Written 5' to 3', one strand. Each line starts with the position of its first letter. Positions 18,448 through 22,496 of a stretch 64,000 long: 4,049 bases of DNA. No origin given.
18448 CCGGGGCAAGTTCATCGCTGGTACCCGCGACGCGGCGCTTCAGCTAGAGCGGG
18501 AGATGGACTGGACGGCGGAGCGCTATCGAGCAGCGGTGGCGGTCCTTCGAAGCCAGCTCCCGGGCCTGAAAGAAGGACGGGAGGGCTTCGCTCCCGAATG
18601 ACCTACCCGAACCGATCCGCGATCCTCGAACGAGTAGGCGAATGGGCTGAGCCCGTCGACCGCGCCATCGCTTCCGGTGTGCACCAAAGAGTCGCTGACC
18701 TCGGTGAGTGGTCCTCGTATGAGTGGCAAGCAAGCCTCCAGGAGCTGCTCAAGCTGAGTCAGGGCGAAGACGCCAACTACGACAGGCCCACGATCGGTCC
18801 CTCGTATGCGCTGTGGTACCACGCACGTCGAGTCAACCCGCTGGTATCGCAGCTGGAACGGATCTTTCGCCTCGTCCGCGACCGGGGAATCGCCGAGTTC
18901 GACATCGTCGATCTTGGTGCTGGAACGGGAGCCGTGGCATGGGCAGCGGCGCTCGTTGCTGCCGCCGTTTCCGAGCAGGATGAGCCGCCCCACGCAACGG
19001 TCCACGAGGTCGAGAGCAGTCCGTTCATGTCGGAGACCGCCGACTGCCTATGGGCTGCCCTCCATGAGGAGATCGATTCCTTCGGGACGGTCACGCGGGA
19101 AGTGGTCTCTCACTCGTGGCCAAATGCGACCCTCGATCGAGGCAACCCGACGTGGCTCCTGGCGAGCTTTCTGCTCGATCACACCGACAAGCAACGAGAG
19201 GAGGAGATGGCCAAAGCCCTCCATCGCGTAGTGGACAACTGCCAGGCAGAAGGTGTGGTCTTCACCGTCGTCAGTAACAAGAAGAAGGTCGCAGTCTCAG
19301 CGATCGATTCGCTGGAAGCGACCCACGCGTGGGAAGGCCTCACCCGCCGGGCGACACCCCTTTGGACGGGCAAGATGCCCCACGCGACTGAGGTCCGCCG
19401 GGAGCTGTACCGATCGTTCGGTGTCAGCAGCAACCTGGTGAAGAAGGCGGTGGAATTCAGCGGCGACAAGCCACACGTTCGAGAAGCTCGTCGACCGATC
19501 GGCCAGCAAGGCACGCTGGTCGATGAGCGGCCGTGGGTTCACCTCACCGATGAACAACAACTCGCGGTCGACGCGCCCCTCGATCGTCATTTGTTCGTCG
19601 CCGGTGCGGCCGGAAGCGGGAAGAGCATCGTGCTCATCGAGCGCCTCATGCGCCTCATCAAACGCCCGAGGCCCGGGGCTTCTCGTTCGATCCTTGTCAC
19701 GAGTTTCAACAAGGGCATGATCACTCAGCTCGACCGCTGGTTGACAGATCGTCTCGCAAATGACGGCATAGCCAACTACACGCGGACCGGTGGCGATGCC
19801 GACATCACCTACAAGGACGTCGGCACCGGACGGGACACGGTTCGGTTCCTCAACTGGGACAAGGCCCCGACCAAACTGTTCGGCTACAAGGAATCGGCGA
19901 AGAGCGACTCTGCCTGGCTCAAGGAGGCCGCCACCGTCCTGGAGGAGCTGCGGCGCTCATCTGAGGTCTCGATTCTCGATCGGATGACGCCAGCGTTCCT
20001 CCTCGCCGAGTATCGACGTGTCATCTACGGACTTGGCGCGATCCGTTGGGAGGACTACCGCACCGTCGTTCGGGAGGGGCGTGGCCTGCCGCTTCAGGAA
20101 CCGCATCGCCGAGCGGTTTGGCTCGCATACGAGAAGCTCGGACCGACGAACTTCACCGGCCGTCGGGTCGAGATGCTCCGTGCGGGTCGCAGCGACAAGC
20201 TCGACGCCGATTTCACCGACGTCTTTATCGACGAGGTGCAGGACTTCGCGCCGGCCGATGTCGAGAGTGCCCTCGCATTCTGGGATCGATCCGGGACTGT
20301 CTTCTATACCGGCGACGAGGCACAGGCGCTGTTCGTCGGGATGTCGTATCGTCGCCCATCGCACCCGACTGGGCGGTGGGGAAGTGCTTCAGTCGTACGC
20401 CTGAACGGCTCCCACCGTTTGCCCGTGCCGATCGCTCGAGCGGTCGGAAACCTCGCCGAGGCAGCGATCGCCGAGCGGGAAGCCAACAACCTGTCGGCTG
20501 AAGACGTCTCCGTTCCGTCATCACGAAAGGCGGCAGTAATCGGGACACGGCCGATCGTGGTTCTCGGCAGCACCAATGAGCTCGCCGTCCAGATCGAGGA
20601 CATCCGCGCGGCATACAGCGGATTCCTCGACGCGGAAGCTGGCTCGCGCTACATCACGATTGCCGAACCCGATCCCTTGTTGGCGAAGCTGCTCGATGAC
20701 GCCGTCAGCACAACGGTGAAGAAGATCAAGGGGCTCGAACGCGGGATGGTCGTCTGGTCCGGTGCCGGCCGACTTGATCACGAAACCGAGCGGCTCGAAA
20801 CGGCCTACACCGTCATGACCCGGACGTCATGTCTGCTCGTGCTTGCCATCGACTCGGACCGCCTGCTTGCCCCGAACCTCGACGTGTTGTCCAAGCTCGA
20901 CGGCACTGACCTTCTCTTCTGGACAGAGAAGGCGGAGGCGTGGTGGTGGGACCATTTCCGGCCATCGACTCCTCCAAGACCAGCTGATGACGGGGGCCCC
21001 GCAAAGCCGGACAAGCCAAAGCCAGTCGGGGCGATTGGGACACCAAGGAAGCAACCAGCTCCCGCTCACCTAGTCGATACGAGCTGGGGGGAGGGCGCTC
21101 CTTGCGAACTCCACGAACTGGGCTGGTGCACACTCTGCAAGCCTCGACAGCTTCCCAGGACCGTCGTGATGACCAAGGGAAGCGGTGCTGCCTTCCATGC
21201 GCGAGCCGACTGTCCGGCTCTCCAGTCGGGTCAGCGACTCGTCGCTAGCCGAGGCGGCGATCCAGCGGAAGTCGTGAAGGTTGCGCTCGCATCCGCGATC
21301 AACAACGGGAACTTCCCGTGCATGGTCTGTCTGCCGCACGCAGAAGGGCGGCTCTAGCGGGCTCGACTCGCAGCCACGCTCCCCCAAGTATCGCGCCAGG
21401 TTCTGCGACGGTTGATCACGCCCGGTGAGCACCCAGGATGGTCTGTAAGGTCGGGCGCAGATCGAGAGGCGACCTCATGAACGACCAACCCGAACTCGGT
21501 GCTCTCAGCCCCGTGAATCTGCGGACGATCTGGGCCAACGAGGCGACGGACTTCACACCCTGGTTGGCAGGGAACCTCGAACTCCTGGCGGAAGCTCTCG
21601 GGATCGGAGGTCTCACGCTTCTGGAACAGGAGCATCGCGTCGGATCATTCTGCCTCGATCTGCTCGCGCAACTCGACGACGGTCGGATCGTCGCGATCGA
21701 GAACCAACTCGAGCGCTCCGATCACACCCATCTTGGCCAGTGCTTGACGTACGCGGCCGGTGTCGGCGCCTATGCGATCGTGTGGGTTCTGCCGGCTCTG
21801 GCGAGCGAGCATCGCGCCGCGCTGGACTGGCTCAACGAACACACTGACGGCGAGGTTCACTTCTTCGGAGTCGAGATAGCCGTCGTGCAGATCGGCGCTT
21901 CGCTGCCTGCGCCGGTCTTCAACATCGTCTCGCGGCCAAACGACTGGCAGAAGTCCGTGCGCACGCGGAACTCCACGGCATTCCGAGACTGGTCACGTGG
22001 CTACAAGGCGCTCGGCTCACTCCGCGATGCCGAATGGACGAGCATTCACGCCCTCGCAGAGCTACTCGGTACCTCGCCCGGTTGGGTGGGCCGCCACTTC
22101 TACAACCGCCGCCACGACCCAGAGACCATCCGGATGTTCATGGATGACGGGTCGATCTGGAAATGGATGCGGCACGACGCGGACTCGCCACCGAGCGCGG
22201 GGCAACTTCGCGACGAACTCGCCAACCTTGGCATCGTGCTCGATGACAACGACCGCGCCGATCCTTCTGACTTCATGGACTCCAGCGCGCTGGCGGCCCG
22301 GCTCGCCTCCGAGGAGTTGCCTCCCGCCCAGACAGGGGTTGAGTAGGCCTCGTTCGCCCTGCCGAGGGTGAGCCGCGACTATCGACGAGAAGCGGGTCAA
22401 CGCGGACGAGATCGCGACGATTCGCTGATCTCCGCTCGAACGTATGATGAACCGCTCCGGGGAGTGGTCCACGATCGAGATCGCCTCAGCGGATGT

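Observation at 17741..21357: Translationally coupled radical SAM + (SAM-methyltransferase / SF1 helicase / Zn-tail) pair: candidate undescribed DNA-modification or defence module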

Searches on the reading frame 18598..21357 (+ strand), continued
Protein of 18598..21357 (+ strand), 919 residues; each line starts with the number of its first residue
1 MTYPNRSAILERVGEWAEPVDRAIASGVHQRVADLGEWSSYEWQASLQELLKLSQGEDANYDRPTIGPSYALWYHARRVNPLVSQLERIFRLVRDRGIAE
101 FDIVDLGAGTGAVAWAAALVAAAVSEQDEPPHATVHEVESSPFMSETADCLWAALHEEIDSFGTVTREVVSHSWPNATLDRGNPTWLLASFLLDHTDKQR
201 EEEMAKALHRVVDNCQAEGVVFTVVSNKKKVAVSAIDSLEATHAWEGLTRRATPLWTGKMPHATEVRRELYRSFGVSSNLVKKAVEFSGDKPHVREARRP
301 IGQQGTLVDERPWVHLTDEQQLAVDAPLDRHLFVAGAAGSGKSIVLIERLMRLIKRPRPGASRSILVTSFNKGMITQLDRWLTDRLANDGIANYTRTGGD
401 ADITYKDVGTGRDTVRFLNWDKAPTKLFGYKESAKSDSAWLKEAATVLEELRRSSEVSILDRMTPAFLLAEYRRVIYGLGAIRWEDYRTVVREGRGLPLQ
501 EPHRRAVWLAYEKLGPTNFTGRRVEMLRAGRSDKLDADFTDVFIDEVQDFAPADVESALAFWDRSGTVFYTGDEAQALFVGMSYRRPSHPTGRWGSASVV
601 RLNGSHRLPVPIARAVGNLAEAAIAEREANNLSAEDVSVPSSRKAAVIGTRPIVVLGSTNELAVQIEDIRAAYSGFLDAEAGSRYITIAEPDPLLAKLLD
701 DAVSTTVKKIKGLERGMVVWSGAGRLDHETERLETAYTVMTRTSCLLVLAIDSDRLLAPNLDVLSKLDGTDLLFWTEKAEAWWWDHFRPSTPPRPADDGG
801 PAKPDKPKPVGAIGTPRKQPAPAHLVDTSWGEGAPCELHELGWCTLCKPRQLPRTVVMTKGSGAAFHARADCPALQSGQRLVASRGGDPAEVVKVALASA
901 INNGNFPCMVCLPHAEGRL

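Call 89: search_protein_families(library=padloc, alignment_id=A3, max_evalue=1e-10)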
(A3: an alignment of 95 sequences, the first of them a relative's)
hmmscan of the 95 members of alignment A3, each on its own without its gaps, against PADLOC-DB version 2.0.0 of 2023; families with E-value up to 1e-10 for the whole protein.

A. member 1, L001:540-3698:+ (1053 aa): 19 families
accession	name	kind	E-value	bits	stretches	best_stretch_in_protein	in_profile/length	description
PDLC01075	C3a139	-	2e-59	199.9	1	111-823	94-728/948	HKD+Snf2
PDLC02621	DrmD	-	8.3e-34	115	1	558-834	390-634/1040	DrmD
PDLC00659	HmaA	-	4.5e-28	95.6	1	556-822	361-609/1176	SNF2 helicase / DEAD-box helicase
PDLC02619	DrmD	-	9.2e-26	88.2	1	715-822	414-532/872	DrmD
PDLC02623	DrmD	-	2.8e-24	83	1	644-822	464-622/1040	DrmD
PDLC02500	BrxHI|BrxHII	-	1.2e-23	81.6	1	655-822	419-572/933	BrxHI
PDLC02572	DrmA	-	1.6e-21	74.1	1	658-833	461-631/1043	DrmA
PDLC02193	PLD_Helicase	-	5.7e-21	72.4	1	668-822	640-796/905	-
PDLC02632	DrmD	-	6.7e-20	69.1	1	678-834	484-635/662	DrmD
PDLC02840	DpdE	-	6.4e-19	65.7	0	680-822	525-653/1091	DpdE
PDLC02843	DpdE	-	6.7e-19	65.3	1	690-823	543-663/1091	DpdE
PDLC02504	BrxHI|BrxHII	-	1.6e-16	57.5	1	701-823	473-581/971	BrxHII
PDLC02625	DrmD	-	6.5e-16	56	1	678-831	229-380/792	DrmD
PDLC02707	PbeA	-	9.1e-16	55.6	0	31-305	27-314/672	PbeA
PDLC02620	DrmD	-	2.6e-15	53.5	1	713-822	483-576/1060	DrmD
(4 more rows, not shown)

B. families by the number of members that match (of 95 scanned): 217 families (the first 25 are shown)
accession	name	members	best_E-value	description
PDLC04113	JukA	3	1.1e-22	-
PDLC04111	JukA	3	2.7e-17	-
PDLC03632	MTase_III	2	1.1e-160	Type III methyltransferase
PDLC03878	NsnB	2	5.3e-53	-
PDLC03354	MTase_II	2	8.5e-41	Type II methyltransferase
PDLC03644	MTase_III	2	6.4e-38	Type III methyltransferase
PDLC03636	MTase_III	2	2.4e-37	Type III methyltransferase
PDLC04707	PDC-M55A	2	2.3e-35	-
PDLC04148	HEC-03B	2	8.9e-34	-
PDLC03635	MTase_III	2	6.1e-32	Type III methyltransferase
PDLC03633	MTase_III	2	7.6e-32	Type III methyltransferase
PDLC02979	AriA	2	4.9e-30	-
PDLC03638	MTase_III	2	2.8e-28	Type III methyltransferase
PDLC03634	MTase_III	2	3.1e-27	Type III methyltransferase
PDLC03300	MTase_II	2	3.3e-25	Type II methyltransferase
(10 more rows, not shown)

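Call 90: search_protein_families(library=padloc, alignment_id=A4, max_evalue=1e-10)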
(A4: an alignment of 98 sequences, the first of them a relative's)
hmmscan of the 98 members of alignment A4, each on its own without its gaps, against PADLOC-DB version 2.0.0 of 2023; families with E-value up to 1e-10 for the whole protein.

A. member 1, L001:10901-13765:+ (955 aa): 31 families (the best 25 are shown)
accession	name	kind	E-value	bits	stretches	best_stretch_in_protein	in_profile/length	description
PDLC04042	PD-T4-6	-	1.7e-48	163.7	2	576-714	119-277/292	-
PDLC04053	PD-T4-6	-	4.9e-48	162.2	3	576-711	120-273/311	-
PDLC02512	PglW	-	1.1e-38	130.9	2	18-385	17-420/1403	PglW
PDLC04054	PD-T4-6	-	3.7e-37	126.6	2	574-718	119-283/347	-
PDLC04138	mad6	-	9.8e-35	118.5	2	578-665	165-261/659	mads_6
PDLC04060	PD-T4-6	-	1.8e-34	117.5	2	441-558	3-125/486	-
PDLC03921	MkoA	-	2.3e-34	116.4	1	578-710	323-467/1607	-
PDLC04061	PD-T4-6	-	8e-34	116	1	584-709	138-283/510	-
PDLC04043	PD-T4-6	-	1.3e-33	114.8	1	583-705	132-273/452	-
PDLC04047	PD-T4-6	-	2.3e-33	113.6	1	577-705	122-268/327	-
PDLC04048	PD-T4-6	-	7.8e-31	105.7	1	440-558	4-128/354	-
PDLC03920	MkoA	-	3.2e-29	99.9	2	444-708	7-276/1112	-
PDLC04039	PD-T4-6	-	4.7e-29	99.7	1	440-708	9-274/458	-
PDLC04057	PD-T4-6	-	1.5e-28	98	0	440-558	2-125/443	-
PDLC04044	PD-T4-6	-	2.3e-25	87.5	1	580-711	152-294/372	-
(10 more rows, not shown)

B. families by the number of members that match (of 98 scanned): 149 families (the first 25 are shown)
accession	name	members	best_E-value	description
PDLC04819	PDC-S02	3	3.9e-19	-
PDLC04806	PDC-S02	3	1.1e-17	-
PDLC03657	mREase_IV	2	1.1e-60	Type IV methyl-directed restriction enzyme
PDLC03920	MkoA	2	4.4e-38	-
PDLC03921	MkoA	2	2.3e-34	-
PDLC04796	PDC-S02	2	4.2e-27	-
PDLC02508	BrxL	1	2.8e-271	BrxL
PDLC02506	BrxL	1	5.3e-175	BrxL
PDLC02564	PglZ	1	5.2e-123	PglZ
PDLC02547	PglZ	1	5.1e-122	PglZ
PDLC03963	SoFic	1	1.2e-118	-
PDLC02509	BrxL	1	1.1e-106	BrxL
PDLC02553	PglZ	1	2.5e-92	PglZ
PDLC04980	PDC-S26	1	9.4e-85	-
PDLC04974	PDC-S26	1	4e-76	-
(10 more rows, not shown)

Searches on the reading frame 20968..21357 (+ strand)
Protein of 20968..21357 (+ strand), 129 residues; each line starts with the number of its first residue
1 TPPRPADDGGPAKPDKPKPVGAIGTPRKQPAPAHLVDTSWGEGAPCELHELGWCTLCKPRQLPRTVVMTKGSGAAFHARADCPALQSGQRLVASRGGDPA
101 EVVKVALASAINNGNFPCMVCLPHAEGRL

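Call 50: search_protein_families(library=pfam, proteins=[window:20968-21357:+], max_evalue=0.1)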
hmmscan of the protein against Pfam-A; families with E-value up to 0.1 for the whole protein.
window:20968-21357:+ (129 aa): 0 families

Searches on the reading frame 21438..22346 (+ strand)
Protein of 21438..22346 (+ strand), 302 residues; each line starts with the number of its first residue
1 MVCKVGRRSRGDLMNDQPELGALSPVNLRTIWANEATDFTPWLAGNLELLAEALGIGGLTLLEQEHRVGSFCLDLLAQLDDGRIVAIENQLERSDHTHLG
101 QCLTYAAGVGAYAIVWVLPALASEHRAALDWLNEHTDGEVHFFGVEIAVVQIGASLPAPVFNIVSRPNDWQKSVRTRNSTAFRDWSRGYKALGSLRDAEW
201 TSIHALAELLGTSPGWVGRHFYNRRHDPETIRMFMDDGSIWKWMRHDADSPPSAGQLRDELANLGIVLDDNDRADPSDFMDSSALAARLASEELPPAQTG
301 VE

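Call 6: search_protein_families(library=pfam, proteins=[window:21438-22346:+], max_evalue=0.01)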
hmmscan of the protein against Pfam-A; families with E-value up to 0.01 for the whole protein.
window:21438-22346:+ (302 aa): 0 families

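Call 7: search_protein_families(library=padloc, proteins=[window:21438-22346:+], max_evalue=0.01)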
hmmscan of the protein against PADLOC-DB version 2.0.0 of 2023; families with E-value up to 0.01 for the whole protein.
window:21438-22346:+ (302 aa): 4 families
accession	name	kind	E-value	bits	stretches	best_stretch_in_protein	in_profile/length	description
PDLC04911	PDC-S11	-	5.5e-73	244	1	18-180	3-167/318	-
PDLC04912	PDC-S11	-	4e-66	221.3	1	19-180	4-167/313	-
PDLC04914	PDC-S11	-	3.6e-56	188.7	1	18-180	3-163/314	-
PDLC04913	PDC-S11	-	0.00014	19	1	23-107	14-96/375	-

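Call 8: search_protein_families(library=ncbifam, proteins=[window:21438-22346:+], max_evalue=0.01)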
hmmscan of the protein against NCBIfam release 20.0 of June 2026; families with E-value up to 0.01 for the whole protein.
window:21438-22346:+ (302 aa): 0 families

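Call 50: search_protein_families(library=pfam, proteins=[window:21438-22346:+], max_evalue=0.1)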
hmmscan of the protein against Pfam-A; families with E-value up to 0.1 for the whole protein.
window:21438-22346:+ (302 aa): 1 family
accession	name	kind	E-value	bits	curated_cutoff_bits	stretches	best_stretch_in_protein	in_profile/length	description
PF23493.1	CysS_C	-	0.014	15.9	23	1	249-272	23-45/51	Cysteinyl-tRNA ligase anticodon binding domain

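Call 85: search_protein_families(library=phrogs, proteins=[window:21438-22346:+], max_evalue=0.001)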
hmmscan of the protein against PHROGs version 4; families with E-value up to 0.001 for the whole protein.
window:21438-22346:+ (302 aa): 1 family
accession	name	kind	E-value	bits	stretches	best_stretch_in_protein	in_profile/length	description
phrog_27742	-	unknown function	7.7e-16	59.3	1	28-180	7-134/272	-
